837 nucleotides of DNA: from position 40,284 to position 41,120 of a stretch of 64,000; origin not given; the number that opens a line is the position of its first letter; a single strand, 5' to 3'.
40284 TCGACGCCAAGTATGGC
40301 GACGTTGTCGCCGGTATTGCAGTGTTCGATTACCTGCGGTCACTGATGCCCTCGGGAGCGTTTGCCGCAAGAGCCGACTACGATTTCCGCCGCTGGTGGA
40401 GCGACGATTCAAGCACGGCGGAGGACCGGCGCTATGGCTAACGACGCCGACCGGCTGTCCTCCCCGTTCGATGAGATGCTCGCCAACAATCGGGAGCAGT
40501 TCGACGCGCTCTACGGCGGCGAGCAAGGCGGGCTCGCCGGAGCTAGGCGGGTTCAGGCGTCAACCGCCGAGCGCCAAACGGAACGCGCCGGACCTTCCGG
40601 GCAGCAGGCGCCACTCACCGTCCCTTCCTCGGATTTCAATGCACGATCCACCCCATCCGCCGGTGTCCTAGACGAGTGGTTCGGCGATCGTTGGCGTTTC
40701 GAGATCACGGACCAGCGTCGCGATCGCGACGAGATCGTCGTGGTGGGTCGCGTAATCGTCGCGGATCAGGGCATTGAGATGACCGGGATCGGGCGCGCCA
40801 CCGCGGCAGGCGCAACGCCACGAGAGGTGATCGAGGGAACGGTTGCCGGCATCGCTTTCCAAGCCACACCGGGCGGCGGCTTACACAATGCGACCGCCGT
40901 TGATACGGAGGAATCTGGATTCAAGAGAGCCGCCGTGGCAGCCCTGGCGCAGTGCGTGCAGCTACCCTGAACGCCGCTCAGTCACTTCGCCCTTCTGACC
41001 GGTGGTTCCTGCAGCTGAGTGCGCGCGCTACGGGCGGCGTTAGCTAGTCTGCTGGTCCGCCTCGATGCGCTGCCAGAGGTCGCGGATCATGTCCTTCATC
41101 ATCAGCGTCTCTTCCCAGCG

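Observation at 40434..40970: Second, free-standing paralog of the same domain, translationally coupled to an isochorismatase-fold amidohydrolase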

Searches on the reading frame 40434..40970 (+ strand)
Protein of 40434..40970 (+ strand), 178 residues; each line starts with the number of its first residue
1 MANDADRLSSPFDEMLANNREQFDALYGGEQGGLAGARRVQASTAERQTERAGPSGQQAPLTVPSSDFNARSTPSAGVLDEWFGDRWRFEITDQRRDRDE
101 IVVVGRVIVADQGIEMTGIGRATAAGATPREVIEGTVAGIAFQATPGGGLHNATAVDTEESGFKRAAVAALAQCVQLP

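Call 4: search_protein_families(library=pfam, max_evalue=1, proteins=[window:40434-40970:+])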
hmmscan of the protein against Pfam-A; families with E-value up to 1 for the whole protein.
window:40434-40970:+ (178 aa): 1 family
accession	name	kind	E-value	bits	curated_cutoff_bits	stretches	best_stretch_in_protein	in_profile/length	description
PF00960.24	Neocarzinostat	-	0.026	15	25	1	143-176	2-35/110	Neocarzinostatin family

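Call 6: find_homologous_proteins(query=window:40434-40967:+, max_evalue=0.01)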
Query seq(178 aa) (178 aa): 1 proteins with E <= 0.01 among 1552 candidates.
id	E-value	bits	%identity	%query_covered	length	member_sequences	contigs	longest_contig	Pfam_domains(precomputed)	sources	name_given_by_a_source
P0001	7.1e-107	373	98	100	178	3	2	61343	-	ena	-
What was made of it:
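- Only one close homolog was found in the first word-indexed search (call 6).
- Tried and rejected: The word-indexed homolog search with D2 alone found only a 98%-identical copy (call 6).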

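Call 16: find_related_loci(query=A2, collection=genome_contigs, flank=10000)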
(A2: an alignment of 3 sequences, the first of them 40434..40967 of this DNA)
Query A2 (178 aa) in genome_contigs; peptide patterns used: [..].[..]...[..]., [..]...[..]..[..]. (x = any residue, [..] = any of these).
163 stretches matched a pattern; 4 encode a relative of the query (tblastn E <= 1e-3); 4 distinct loci.
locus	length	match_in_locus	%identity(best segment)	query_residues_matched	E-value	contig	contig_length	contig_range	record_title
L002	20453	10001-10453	38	8-177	3e-22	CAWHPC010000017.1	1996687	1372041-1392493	MAG: uncultured Alphaproteobacteria bacterium isolate MFD09222.bin.1.214 genome assembly, contig: contig_41198, whole ge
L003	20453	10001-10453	37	8-177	9e-21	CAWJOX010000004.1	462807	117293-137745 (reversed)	MAG: uncultured Alphaproteobacteria bacterium isolate MFD04434.bin.1.171 genome assembly, contig: contig_24638, whole ge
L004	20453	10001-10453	38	8-177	2e-20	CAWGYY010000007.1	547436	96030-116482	MAG: uncultured Alphaproteobacteria bacterium isolate MFD02248.bin.1.211 genome assembly, contig: contig_16375, whole ge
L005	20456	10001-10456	33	8-177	6e-19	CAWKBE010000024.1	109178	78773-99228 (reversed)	MAG: uncultured Alphaproteobacteria bacterium isolate MFD04570.bin.1.28 genome assembly, contig: contig_129951, whole ge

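Call 19: search_protein_families(library=pfam, max_evalue=0.01, proteins=[L002:12986-15196:+, L002:10926-13007:+])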
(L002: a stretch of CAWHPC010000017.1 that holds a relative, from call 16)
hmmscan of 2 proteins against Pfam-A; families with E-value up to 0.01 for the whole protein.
L002:12986-15196:+ (737 aa): 1 family
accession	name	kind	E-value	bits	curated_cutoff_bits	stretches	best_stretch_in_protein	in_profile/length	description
PF02538.19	Hydantoinase_B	-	1.5e-156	522.3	26.8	1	21-550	1-519/519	Hydantoinase B/oxoprolinase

L002:10926-13007:+ (694 aa): 3 families
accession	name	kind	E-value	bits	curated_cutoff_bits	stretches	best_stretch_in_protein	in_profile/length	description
PF01968.24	Hydantoinase_A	-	1.2e-83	281.1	22.9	1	210-499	1-290/291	Hydantoinase/oxoprolinase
PF05378.19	Hydant_A_N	-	5.6e-48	163.4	25.2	1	9-189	1-175/176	Hydantoinase/oxoprolinase N-terminal region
PF19278.4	Hydant_A_C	-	1.4e-11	44.6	21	1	516-692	11-189/193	Hydantoinase/oxoprolinase C-terminal domain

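Call 23: find_homologous_proteins(query=A3, max_evalue=0.01)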
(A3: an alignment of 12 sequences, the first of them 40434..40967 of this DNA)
Query A3 (12 sequences) (178 aa, profile of the alignment): 102 proteins with E <= 0.01 among 8000 candidates.
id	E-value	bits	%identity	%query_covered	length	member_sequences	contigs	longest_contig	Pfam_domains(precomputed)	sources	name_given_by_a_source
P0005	5.3e-49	184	21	65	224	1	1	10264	-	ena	-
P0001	1.7e-34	137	98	100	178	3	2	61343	-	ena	-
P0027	8.7e-23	99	38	16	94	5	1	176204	-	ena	-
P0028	3.3e-22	97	27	25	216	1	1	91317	-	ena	-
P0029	4.9e-21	93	38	16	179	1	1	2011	-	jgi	-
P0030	6.4e-21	93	24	25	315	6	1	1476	PF02538.20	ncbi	-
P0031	1.6e-20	92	33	31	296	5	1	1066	PF02538.20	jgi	-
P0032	1.8e-20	92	36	14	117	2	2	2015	-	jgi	jgi:hypothetical protein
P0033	3.0e-20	91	29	69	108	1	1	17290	-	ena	-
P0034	4.0e-20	90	33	28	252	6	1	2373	PF02538.20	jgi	jgi:hypothetical protein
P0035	5.5e-20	90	32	37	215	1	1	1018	-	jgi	jgi:hypothetical protein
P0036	6.1e-20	90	30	39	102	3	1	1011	-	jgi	jgi:hypothetical protein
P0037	7.7e-20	90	32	14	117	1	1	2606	-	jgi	jgi:hypothetical protein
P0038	1.6e-19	89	30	30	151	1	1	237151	-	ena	-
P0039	1.6e-19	88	33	25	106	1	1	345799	-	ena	-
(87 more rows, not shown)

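Call 27: search_solved_structures(query=A4, max_evalue=10, show_alignments=3)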
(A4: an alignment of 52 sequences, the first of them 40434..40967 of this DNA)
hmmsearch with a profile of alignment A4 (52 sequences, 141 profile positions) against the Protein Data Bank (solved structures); distinct sequences matched with E-value up to 10: 0.
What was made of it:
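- Tried and rejected: The PDB sequence search with the D profile gave no hit (call 27).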

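Call 29: search_protein_families(library=pfam, alignment_id=A4, max_evalue=1)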
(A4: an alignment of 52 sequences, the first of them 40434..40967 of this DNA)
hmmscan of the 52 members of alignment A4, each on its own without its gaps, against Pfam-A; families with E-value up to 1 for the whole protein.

A. member 1, window:40434-40967:+ (178 aa): 1 family
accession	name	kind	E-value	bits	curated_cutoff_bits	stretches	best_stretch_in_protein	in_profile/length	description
PF00960.24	Neocarzinostat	-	0.026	15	25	1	143-176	2-35/110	Neocarzinostatin family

B. families by the number of members that match (of 52 scanned): 16 families
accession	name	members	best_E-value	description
PF04098.21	Rad52_Rad22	5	0.00038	Rad52/22 family double-strand break repair protein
PF18625.7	EspB_PE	4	0.03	ESX-1 secreted protein B PE domain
PF10604.15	Polyketide_cyc2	2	0.026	Polyketide cyclase / dehydrase and lipid transport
PF03018.19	Dirigent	2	0.11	Dirigent-like protein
PF07715.20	Plug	1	0.0047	TonB-dependent Receptor Plug Domain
PF19347.4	DUF5925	1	0.014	Domain of unknown function (DUF5925)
PF00960.24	Neocarzinostat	1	0.026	Neocarzinostatin family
PF16548.10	FlgT_N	1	0.063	Flagellar assembly protein T, N-terminal domain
PF11928.13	DUF3446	1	0.11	Early growth response N-terminal domain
PF20704.4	KH_NucS_shadow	1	0.13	NucS shadow ORF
PF21311.3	Phage_RBD_prop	1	0.17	Phage 5-bladed beta propeller receptor binding platform domain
PF04182.18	B-block_TFIIIC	1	0.17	B-block binding subunit of TFIIIC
PF21970.1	HOXB-AS3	1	0.19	HOXB-AS3 peptide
PF19135.5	DUF5818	1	0.21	Protein of unknown function (DUF5818)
PF01402.27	RHH_1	1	0.46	Ribbon-helix-helix protein, copG family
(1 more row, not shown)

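Call 30: search_protein_families(library=ncbifam, max_evalue=0.001, proteins=[window:40434-40970:+, L002:12986-15196:+])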
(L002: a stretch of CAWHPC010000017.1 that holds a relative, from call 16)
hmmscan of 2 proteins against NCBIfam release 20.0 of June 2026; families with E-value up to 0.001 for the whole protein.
window:40434-40970:+ (178 aa): 0 families

L002:12986-15196:+ (737 aa): 2 families
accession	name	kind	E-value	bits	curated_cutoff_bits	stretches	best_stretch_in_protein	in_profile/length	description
NF050157.1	CapLactmsBetCapB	equivalog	4e-76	256.5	1000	1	20-597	1-576/577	caprolactamase subunit beta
NF042976.1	AcphenoCarb_ApcD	equivalog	9e-33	113.5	1500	2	32-474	41-486/685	acetophenone carboxylase subunit delta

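Call 32: predict_structure(alignment_id=A4)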
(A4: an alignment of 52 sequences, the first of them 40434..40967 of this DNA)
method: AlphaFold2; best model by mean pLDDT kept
length: 178 residues; sequences in the alignment: 52
mean_pLDDT: 62.4   pTM: 0.54
mean pLDDT of the five models: 62.4, 60.5, 58.3, 55.7, 50.6
residues with pLDDT >= 90: 10; 70-90: 70; 50-70: 30; < 50: 68
segments of 3 or more residues with pLDDT < 50: 1-3, 30-66, 127-153
pLDDT, mean of each block of 10 residues (from residue 1): 50 68 62 39 34 38 51 84 90 87 89 86 63 30 30 56 87 81
secondary structure, 60 per line:
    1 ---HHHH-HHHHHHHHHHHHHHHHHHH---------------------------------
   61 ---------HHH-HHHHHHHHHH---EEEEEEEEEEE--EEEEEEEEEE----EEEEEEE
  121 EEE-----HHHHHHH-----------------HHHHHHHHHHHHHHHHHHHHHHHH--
elements in order: H4-7 H9-27 H74-83 E87-97 E100-109 E114-123 H129-135 H153-176

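Call 34: search_protein_representatives(alignment_id=A4)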
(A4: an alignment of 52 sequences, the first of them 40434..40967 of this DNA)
Query: 52 sequences, 141 profile positions. Proteins with E-value up to 0.001 (for the whole library): 777; up to 1e-10: 177; up to 1e-30: 13. The best 150 are listed.
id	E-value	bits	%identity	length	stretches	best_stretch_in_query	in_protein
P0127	5.3e-44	166.2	-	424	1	2-137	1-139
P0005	5.8e-40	153.1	-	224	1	2-136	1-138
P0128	8.5e-40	152.5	-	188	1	2-137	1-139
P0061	4.9e-39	150.1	-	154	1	35-138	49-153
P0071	3.3e-37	144.1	-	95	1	48-139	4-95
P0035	2.0e-36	141.6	-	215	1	42-139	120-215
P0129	2.6e-36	141.3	-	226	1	2-137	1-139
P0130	1.1e-35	139.3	-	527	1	8-136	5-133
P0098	1.0e-34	136.1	-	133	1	59-138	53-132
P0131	3.9e-34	134.2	-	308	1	2-135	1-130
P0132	3.0e-33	131.3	-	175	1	2-138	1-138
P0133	8.5e-32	126.6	-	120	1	30-136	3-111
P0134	6.0e-31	123.9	-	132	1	2-110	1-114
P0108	5.9e-30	120.6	-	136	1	58-141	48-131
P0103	6.2e-30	120.6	-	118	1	36-137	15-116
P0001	3.7e-26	108.4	-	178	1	1-133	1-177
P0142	9.5e-23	97.3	-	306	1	54-136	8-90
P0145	7.6e-22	94.4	-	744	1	55-137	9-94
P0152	2.8e-19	86.0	-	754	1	2-137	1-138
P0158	4.5e-18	82.1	-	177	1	7-134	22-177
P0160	1.6e-17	80.3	-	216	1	60-136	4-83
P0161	1.3e-16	77.4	-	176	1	9-132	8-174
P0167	4.6e-16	75.6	-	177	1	4-134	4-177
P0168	5.6e-16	75.3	-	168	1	4-134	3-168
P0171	4.1e-15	72.5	-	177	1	4-134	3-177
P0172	5.0e-15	72.3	-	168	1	3-134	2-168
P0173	6.5e-15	71.9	-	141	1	11-132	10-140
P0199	2.1e-13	67.0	-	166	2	5-111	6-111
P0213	7.4e-13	65.2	-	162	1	6-132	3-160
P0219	1.4e-12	64.4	-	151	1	4-133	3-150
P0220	1.4e-12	64.3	-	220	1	60-135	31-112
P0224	1.9e-12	63.9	-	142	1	11-134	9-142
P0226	2.0e-12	63.8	-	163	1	8-133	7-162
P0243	8.1e-12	61.9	-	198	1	5-136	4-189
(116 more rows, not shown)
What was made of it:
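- Tried and rejected: Profile and exhaustive searches found the family (calls 23, 34).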

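Call 37: search_protein_families(library=pfam, alignment_id=A5, max_evalue=0.001)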
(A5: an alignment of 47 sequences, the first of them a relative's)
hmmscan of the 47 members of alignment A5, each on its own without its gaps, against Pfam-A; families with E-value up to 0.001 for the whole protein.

A. member 1, P0170 (235 aa): 1 family
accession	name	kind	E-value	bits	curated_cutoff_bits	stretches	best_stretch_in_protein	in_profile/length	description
PF04098.21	Rad52_Rad22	-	3.8e-14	53.3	20.3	1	7-129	9-149/153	Rad52/22 family double-strand break repair protein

B. families by the number of members that match (of 47 scanned): 7 families
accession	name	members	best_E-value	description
PF04098.21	Rad52_Rad22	38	6.8e-18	Rad52/22 family double-strand break repair protein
PF02538.19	Hydantoinase_B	4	1.7e-155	Hydantoinase B/oxoprolinase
PF06420.17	Mgm101p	4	1.7e-05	Mitochondrial genome maintenance MGM101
PF24125.1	Cds6_C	1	1.8e-18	Cds6 C-terminal NTF2-like domain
PF04434.22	SWIM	1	1.8e-06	SWIM zinc finger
PF11272.13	DUF3072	1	8.6e-05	Protein of unknown function (DUF3072)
PF14534.12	DUF4440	1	0.00068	Domain of unknown function (DUF4440)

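Call 45: find_related_loci(query=A7, collection=metagenome_contigs, flank=10000)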
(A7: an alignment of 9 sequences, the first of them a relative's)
Query A7 (176 aa) in metagenome_contigs; peptide patterns used: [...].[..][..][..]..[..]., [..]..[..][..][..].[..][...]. (x = any residue, [..] = any of these).
600 stretches matched a pattern (row limit reached: there are more); 5 encode a relative of the query (tblastn E <= 1e-3); 5 distinct loci.
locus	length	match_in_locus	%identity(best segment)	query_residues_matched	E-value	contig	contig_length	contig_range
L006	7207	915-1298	45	1-151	8e-35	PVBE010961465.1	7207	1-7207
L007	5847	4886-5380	41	1-176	9e-32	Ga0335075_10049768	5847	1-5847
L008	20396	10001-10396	43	1-141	2e-29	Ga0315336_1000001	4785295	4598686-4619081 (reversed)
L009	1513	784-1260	38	1-176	2e-26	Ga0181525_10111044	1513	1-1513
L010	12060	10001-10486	39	1-176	1e-29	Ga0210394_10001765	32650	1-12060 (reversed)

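Call 48: find_encoding_contigs(protein=P0161, flank=8000, max_places=3)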
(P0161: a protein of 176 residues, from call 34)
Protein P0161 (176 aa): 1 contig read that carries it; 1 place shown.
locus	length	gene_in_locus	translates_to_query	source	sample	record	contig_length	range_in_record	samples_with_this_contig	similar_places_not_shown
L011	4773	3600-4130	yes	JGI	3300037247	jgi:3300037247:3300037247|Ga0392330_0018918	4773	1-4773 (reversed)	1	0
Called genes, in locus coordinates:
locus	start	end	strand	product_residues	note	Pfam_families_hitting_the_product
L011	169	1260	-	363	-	PF02492:cobW, PF07683:CobW_C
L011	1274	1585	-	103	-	-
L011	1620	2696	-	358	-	PF01522:Polysacc_deac_1, PF10096:DUF2334 (weak)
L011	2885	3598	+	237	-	PF00857:Isochorismatase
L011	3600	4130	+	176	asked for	-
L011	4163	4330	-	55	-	-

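Call 49: predict_structure(alignment_id=A6)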
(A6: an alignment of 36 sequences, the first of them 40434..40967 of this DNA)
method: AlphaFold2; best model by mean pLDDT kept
length: 178 residues; sequences in the alignment: 36
mean_pLDDT: 70.9   pTM: 0.51
mean pLDDT of the five models: 70.9, 70.6, 69.2, 67.6, 67.4
residues with pLDDT >= 90: 62; 70-90: 30; 50-70: 39; < 50: 47
segments of 3 or more residues with pLDDT < 50: 1-4, 29-59, 61-63, 147-153
pLDDT, mean of each block of 10 residues (from residue 1): 48 65 61 39 38 43 65 92 93 89 94 93 70 83 66 62 92 86
secondary structure, 60 per line:
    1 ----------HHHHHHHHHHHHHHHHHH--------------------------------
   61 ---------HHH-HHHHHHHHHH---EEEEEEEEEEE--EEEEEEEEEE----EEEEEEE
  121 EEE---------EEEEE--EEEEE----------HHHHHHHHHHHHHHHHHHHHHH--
elements in order: H11-28 H74-83 E87-97 E100-109 E114-123 E133-137 E140-144 H155-176
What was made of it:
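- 40458..40517 (+): N-terminal helix motif, residues 9-28 (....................), shared with D1. AF2 predicts helix 11-28 (call 49).
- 40518..40640 (+): Low-complexity linker, residues 29-69, predicted disordered. pLDDT below 50 in both models (calls 32, 49).
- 40641..40802 (+): Rad52-like core, residues 70-123: helix 74-83 and strands 87-97, 100-109, 114-123 (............). pLDDT 89-94 (call 49).
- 40803..40892 (+): D2-specific insertion, residues 124-153, with a conserved G[ST]xxG[IV]xF motif predicted as an extra beta-hairpin (133-137, 140-144). The hairpin appears in the model built on the D2-type alignment; pLDDT block means are 83 (131-140) and 66 (141-150) (call 49).
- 40893..40961 (+): C-terminal long helix, residues 154-176 (....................), equivalent to RAD52 helix 3. 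The protein ends 2 residues later. AF2 helix 155-176 (call 49).
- On Rad52/22 SSAP (function: ssDNA binding and annealing): AF2 predicts a helix and a disordered linker there (call 49).
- Checked: The C-terminal helix is predicted at residues 155-176, with block-mean pLDDT about 86-92 (call 49).
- The core is predicted with confidence, pLDDT about 90 (call 49).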

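Call 50: find_encoding_contigs(protein=P0199, flank=8000, max_places=2)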
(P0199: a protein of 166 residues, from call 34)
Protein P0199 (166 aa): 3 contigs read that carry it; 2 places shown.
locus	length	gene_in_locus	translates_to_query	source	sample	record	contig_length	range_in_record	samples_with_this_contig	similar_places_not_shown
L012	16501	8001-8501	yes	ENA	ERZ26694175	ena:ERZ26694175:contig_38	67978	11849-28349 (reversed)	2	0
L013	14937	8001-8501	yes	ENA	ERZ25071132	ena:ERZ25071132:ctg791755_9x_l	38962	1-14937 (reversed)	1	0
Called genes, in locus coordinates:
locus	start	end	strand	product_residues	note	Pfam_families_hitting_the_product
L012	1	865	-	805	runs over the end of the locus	PF01145:Band_7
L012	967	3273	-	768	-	PF02538:Hydantoinase_B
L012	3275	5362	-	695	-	PF05378:Hydant_A_N, PF01968:Hydantoinase_A, PF19278:Hydant_A_C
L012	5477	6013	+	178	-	-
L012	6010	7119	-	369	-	PF01522:Polysacc_deac_1, PF10096:DUF2334 (weak)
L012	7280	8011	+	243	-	PF00857:Isochorismatase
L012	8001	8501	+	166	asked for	-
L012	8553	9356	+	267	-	PF05721:PhyH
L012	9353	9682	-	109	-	-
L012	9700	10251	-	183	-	-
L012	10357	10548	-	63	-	-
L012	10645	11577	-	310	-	PF13384:HTH_23 (faint), PF13551:HTH_29 (faint), PF13565:HTH_32, PF13358:DDE_3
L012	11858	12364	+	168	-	PF00190:Cupin_1 (weak), PF07883:Cupin_2, PF02311:AraC_binding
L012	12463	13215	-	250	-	-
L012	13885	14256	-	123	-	PF02913:FAD-oxidase_C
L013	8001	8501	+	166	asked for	-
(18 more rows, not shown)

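Call 51: find_encoding_contigs(protein=P0167, flank=8000, max_places=2)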
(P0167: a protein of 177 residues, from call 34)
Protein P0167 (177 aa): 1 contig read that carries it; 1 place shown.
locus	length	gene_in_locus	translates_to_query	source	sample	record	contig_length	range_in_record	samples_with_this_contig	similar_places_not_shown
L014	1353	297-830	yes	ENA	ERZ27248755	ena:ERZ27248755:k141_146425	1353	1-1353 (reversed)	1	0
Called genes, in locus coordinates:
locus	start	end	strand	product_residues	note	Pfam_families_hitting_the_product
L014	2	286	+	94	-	?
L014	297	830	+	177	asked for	-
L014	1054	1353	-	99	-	?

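Call 52: find_encoding_contigs(protein=P0213, flank=8000, max_places=2)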
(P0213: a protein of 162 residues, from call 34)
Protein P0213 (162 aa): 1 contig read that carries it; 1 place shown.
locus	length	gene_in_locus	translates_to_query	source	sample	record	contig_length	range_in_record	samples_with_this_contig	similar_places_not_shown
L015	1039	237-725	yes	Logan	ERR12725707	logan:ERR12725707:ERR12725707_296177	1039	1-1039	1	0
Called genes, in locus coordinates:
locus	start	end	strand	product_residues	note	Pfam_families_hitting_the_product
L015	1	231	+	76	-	?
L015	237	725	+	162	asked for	-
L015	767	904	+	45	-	PF08534:Redoxin (weak), PF00578:AhpC-TSA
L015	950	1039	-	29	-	?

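Call 53: find_encoding_contigs(protein=P0224, flank=8000, max_places=2)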
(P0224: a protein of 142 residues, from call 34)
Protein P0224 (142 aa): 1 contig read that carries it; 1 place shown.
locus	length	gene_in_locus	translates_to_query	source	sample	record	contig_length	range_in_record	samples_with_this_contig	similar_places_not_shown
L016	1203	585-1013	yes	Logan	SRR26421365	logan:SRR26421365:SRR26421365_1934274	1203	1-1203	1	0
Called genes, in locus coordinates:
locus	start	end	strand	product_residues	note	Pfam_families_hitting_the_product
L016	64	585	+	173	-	-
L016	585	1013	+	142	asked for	-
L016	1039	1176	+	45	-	PF08534:Redoxin (weak), PF00578:AhpC-TSA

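Call 62: fold_search(model_id=the predicted structure, library=viral)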
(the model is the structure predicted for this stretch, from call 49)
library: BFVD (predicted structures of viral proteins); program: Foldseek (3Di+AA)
matches with E <= 10: 1294; with E <= 0.001: 4
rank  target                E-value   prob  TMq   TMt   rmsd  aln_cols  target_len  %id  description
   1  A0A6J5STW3            4.7e-05  1.00  0.34  0.28   6.9       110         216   18  DNA repair protein Rad52/59/22 [uncultured Caudovirales phage]
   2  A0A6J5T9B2            3.3e-04  1.00  0.33  0.26   3.7       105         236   16  Uncharacterized protein [uncultured Caudovirales phage]
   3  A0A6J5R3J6            9.0e-04  1.00  0.35  0.30   7.3       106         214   18  Uncharacterized protein [uncultured Caudovirales phage]
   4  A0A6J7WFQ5            9.6e-04  1.00  0.35  0.29   6.4       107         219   12  Uncharacterized protein [uncultured Caudovirales phage]
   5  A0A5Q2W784            1.2e-03  1.00  0.33  0.28  15.2       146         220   14  (no name in the UniProt tables at hand)
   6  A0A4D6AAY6            1.6e-03  1.00  0.35  0.32   5.5       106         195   13  (no name in the UniProt tables at hand)
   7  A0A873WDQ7            1.9e-03  0.75  0.20  0.12  20.2       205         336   10  Uncharacterized protein [Streptomyces phage Sycamore]
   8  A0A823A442            2.8e-03  1.00  0.31  0.35   4.6       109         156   14  (no name in the UniProt tables at hand)
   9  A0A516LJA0            3.6e-03  1.00  0.31  0.26   9.3       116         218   16  (no name in the UniProt tables at hand)
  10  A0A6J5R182            4.1e-03  0.98  0.29  0.23  10.1       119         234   14  Uncharacterized protein [uncultured Caudovirales phage]
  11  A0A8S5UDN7            6.7e-03  0.97  0.32  0.24   6.3       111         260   16  RecT family protein [Siphoviridae sp. ctkhg5]
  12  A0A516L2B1            6.7e-03  0.95  0.20  0.29  16.0       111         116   12  (no name in the UniProt tables at hand)
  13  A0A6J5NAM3            7.7e-03  1.00  0.33  0.24   3.5       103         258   10  Uncharacterized protein [uncultured Caudovirales phage]
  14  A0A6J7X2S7            7.7e-03  0.98  0.28  0.22   8.8       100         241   15  Single-strand annealing protein SAK3 [uncultured Caudovirales phage]
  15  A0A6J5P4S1            8.7e-03  0.96  0.26  0.26   8.9        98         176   15  Single-strand annealing protein SAK3 [uncultured Caudovirales phage]
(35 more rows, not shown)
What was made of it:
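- The BFVD top hits are phage Rad52, Sak3 and Erf proteins (call 62). The nearest recognisable relatives are phage or bacterial Rad52-type proteins (calls 37, 62).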
